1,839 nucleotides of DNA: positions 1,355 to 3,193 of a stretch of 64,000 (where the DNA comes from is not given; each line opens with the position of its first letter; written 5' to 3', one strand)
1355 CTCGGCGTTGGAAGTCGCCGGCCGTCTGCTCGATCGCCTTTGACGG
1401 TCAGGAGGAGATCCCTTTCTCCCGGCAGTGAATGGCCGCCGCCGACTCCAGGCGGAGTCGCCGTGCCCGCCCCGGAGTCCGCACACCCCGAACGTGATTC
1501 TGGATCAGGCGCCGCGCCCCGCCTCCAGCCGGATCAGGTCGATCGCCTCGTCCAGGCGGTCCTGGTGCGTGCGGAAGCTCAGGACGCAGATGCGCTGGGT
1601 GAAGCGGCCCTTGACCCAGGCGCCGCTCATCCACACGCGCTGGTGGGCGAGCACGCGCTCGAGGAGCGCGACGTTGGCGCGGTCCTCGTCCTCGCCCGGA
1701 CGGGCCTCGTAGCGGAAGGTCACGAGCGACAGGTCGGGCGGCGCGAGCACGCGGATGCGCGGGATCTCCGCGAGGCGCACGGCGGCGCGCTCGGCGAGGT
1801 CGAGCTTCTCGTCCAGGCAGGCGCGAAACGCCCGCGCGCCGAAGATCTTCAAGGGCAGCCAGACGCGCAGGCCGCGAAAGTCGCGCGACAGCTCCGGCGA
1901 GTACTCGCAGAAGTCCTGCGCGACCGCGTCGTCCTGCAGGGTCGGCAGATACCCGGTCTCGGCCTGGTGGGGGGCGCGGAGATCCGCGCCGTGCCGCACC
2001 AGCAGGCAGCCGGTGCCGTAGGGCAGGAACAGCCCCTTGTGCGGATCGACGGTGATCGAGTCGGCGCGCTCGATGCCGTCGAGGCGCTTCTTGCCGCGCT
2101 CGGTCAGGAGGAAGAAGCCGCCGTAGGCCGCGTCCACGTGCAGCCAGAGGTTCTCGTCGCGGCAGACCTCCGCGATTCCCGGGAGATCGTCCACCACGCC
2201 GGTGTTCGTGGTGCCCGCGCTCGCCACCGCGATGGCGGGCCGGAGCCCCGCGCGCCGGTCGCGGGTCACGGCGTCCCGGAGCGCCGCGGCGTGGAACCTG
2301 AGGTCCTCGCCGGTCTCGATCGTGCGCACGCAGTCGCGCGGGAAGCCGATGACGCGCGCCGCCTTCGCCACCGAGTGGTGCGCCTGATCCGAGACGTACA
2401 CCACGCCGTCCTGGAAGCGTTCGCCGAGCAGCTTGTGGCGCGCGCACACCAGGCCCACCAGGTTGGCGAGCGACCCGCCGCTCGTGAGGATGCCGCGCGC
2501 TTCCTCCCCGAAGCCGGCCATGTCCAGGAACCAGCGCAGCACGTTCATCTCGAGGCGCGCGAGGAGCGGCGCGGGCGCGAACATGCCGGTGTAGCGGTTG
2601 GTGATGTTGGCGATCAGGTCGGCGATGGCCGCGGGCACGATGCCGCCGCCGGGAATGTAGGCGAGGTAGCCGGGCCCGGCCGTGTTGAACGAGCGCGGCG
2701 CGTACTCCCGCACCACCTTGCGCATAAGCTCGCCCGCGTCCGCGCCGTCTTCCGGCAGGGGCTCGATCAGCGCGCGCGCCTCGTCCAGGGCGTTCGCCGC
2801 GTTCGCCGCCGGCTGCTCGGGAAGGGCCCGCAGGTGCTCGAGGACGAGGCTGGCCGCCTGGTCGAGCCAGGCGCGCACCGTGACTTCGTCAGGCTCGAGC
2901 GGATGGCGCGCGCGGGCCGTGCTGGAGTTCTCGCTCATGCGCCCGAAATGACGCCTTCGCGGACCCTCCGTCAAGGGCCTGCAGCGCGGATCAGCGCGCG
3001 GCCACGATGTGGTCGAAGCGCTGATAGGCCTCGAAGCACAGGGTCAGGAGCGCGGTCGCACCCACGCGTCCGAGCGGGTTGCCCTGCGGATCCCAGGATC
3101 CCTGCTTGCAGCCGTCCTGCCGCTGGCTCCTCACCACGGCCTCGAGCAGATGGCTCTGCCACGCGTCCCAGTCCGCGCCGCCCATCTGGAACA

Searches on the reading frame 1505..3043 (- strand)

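Call 56: search_protein_families(library=pfam, proteins=[window:1505-3043:-], max_evalue=0.00001)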
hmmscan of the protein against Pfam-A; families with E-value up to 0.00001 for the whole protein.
window:1505-3043:- (512 aa): 2 families
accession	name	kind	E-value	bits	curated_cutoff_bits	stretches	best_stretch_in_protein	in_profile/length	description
PF00282.25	Pyridoxal_deC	-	6.1e-59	200.1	27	1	115-445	31-374/375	Pyridoxal-dependent decarboxylase conserved domain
PF05889.19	SepSecS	-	5.1e-07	29.2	21.1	1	158-344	51-231/389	O-phosphoseryl-tRNA(Sec) selenium transferase, SepSecS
